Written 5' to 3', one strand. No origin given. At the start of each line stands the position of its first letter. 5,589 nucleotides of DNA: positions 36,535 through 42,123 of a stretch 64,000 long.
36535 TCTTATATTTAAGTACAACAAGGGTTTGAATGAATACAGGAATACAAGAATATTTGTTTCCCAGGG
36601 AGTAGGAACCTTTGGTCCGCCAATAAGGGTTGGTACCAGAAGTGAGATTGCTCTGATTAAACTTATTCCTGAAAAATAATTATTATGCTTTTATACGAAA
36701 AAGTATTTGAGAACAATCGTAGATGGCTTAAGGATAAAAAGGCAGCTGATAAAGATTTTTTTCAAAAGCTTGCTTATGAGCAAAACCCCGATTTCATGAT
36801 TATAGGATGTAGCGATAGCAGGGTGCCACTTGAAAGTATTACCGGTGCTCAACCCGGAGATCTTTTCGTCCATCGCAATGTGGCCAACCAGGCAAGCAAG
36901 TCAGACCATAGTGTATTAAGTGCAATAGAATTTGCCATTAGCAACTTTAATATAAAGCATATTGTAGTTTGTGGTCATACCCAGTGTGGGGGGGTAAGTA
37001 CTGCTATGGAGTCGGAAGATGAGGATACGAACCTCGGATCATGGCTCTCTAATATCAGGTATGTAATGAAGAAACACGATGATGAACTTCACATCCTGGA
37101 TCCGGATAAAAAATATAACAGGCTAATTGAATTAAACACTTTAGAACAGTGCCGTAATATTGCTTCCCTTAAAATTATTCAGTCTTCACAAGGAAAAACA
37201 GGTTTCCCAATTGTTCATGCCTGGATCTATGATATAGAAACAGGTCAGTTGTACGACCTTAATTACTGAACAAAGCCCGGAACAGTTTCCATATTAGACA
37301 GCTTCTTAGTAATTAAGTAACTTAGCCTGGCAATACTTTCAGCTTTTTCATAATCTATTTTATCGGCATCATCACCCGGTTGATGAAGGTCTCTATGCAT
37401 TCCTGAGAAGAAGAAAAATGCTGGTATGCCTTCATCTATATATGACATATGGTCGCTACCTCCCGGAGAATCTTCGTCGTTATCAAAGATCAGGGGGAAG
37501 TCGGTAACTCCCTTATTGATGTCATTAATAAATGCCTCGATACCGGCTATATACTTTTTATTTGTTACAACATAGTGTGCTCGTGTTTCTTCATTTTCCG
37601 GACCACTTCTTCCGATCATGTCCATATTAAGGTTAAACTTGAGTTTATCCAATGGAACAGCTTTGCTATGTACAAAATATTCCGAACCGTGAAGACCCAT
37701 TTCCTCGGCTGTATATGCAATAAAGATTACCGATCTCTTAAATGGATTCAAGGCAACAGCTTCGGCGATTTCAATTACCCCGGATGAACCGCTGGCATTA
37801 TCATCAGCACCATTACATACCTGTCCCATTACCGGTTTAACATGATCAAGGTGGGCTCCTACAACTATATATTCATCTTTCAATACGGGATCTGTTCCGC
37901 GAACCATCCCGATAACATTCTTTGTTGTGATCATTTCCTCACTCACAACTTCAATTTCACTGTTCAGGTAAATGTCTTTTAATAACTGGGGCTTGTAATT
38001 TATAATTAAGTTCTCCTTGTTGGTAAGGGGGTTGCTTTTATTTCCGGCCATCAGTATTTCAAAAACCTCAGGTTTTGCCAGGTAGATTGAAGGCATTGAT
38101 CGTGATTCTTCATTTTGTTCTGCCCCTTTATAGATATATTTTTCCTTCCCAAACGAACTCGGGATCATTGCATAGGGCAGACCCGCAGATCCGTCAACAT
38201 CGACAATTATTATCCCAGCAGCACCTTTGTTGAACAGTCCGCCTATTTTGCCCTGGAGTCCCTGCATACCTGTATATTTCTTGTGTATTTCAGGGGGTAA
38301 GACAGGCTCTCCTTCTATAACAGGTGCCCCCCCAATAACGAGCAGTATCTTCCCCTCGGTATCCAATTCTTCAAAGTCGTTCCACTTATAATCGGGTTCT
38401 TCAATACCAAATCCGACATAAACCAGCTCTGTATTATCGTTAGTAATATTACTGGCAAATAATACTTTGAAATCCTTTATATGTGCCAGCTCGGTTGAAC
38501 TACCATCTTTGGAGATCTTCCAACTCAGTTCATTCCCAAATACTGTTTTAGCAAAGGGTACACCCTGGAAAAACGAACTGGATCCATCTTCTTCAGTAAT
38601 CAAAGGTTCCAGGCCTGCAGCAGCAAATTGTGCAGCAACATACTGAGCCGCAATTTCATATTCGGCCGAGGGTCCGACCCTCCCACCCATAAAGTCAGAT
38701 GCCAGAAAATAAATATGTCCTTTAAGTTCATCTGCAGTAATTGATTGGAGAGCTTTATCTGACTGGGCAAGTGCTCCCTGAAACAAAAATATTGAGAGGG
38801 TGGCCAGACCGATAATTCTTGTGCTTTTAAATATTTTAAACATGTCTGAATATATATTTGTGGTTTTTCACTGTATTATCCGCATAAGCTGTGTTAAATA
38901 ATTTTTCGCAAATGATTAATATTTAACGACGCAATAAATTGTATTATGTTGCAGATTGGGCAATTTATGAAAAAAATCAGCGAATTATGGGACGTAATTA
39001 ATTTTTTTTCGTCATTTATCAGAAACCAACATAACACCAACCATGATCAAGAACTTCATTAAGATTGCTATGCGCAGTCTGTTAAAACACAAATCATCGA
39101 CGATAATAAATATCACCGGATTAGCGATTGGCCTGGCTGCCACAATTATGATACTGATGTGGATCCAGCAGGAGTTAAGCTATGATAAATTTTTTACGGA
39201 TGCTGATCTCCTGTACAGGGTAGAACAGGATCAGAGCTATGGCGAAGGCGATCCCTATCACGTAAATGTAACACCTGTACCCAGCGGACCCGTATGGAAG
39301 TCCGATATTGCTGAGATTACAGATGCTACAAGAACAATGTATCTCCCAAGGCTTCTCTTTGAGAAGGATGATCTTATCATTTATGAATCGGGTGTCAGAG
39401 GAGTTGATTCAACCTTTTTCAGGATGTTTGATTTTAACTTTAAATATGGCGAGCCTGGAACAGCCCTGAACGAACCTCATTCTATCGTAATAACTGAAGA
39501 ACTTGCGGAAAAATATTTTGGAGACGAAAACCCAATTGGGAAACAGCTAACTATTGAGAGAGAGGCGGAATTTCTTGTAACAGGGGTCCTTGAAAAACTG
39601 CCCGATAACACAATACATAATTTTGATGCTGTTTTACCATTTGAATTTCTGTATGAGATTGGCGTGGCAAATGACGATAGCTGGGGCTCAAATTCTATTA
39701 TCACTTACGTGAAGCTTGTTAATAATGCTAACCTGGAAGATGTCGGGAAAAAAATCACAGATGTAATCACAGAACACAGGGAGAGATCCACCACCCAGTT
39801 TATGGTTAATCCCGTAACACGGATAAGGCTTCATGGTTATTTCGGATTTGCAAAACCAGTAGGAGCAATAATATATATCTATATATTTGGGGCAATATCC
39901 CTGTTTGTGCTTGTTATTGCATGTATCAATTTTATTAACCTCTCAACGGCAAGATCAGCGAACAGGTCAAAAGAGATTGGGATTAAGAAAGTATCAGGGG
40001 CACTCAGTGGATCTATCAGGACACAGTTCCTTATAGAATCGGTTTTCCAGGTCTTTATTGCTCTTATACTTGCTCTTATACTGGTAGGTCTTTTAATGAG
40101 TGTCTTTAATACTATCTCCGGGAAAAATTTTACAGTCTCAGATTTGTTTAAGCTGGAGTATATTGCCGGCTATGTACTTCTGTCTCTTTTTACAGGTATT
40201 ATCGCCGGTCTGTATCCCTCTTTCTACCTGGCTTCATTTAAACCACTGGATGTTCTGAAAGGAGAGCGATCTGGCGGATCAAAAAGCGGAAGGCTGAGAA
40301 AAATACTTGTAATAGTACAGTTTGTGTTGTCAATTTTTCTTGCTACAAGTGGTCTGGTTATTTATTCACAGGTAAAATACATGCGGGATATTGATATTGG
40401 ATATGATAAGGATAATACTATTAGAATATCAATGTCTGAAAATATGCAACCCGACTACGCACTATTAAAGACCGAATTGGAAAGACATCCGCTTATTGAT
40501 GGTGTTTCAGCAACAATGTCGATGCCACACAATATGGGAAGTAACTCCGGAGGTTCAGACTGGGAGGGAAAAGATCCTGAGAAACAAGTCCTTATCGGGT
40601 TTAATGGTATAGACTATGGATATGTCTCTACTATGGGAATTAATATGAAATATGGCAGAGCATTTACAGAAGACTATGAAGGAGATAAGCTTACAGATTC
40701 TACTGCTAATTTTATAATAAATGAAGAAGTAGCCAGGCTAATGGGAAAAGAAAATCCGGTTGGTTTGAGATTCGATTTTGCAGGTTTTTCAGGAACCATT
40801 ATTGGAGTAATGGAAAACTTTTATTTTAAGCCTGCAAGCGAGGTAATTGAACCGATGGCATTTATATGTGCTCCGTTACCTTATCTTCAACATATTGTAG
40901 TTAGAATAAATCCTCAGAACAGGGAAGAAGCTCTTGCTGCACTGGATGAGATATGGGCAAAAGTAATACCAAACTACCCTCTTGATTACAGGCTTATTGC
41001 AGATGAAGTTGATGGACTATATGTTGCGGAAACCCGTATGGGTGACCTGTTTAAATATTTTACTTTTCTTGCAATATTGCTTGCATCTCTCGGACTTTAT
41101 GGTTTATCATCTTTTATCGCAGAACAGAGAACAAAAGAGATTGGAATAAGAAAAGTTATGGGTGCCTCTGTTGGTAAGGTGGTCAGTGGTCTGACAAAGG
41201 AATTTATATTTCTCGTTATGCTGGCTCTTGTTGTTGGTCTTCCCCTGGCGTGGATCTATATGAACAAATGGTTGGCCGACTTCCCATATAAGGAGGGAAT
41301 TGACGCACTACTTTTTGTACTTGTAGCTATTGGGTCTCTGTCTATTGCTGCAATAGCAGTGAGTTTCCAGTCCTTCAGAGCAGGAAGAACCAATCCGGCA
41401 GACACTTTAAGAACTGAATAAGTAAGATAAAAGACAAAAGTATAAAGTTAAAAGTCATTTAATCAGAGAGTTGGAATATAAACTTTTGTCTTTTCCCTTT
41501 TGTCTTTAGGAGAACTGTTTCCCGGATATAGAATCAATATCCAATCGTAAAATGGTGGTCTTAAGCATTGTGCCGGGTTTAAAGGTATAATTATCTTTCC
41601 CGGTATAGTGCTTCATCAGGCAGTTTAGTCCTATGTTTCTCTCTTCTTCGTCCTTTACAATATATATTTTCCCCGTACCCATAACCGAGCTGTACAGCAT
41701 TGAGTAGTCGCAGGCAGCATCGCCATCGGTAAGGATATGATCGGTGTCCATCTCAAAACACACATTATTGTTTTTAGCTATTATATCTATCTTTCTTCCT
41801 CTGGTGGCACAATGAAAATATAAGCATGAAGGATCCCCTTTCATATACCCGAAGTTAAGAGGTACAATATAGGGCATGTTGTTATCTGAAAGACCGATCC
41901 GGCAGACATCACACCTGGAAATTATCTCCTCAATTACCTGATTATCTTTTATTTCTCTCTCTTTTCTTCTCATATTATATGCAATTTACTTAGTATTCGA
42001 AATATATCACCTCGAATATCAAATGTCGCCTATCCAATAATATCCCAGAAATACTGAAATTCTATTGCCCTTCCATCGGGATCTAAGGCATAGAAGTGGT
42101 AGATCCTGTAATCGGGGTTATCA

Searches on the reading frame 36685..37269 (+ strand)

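Call 70: search_protein_families(library=pfam, proteins=[window:36685-37269:+], max_evalue=0.00001)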
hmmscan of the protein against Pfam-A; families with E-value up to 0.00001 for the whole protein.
window:36685-37269:+ (194 aa): 1 family
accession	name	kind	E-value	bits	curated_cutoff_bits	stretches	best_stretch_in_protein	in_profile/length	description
PF00484.24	Pro_CA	-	5.3e-47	160.4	25.7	1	38-189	2-156/156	Carbonic anhydrase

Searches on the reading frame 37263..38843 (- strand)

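Call 70: search_protein_families(library=pfam, proteins=[window:37263-38843:-], max_evalue=0.00001)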
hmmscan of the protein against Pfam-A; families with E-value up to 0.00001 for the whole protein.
window:37263-38843:- (526 aa): 2 families
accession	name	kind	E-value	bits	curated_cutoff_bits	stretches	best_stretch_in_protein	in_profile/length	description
PF04389.22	Peptidase_M28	-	2.9e-41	141.8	21.3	1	309-507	1-188/193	Peptidase family M28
PF01546.33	Peptidase_M20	-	5.6e-06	26.8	24.6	0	345-501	32-196/206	Peptidase family M20/M25/M40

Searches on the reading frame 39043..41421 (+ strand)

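Call 70: search_protein_families(library=pfam, proteins=[window:39043-41421:+], max_evalue=0.00001)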
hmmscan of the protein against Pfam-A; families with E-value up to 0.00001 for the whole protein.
window:39043-41421:+ (792 aa): 2 families
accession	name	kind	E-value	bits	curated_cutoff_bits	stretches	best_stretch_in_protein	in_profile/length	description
PF12704.14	MacB_PCD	-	2.7e-37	129.5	27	2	20-240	1-206/207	MacB-like periplasmic core domain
PF02687.27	FtsX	-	1.1e-25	90.4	25.5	2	673-785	3-120/120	FtsX-like permease C-terminal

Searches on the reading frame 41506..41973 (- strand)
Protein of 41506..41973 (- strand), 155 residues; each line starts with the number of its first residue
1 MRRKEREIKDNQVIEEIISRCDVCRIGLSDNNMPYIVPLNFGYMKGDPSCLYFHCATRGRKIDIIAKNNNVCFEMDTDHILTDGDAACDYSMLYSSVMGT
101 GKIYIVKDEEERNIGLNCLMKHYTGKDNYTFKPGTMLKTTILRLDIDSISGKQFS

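Call 70: search_protein_families(library=pfam, proteins=[window:41506-41973:-], max_evalue=0.00001)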
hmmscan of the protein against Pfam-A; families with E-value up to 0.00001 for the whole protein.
window:41506-41973:- (155 aa): 2 families
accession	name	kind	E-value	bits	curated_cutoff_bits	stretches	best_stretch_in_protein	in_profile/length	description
PF12900.13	Pyridox_ox_2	-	1.2e-21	77.5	27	1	11-153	2-140/140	Pyridoxamine 5'-phosphate oxidase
PF01243.27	PNPOx_N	-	3.6e-06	27.8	28.1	1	13-150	4-117/120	Pyridoxamine 5'-phosphate oxidase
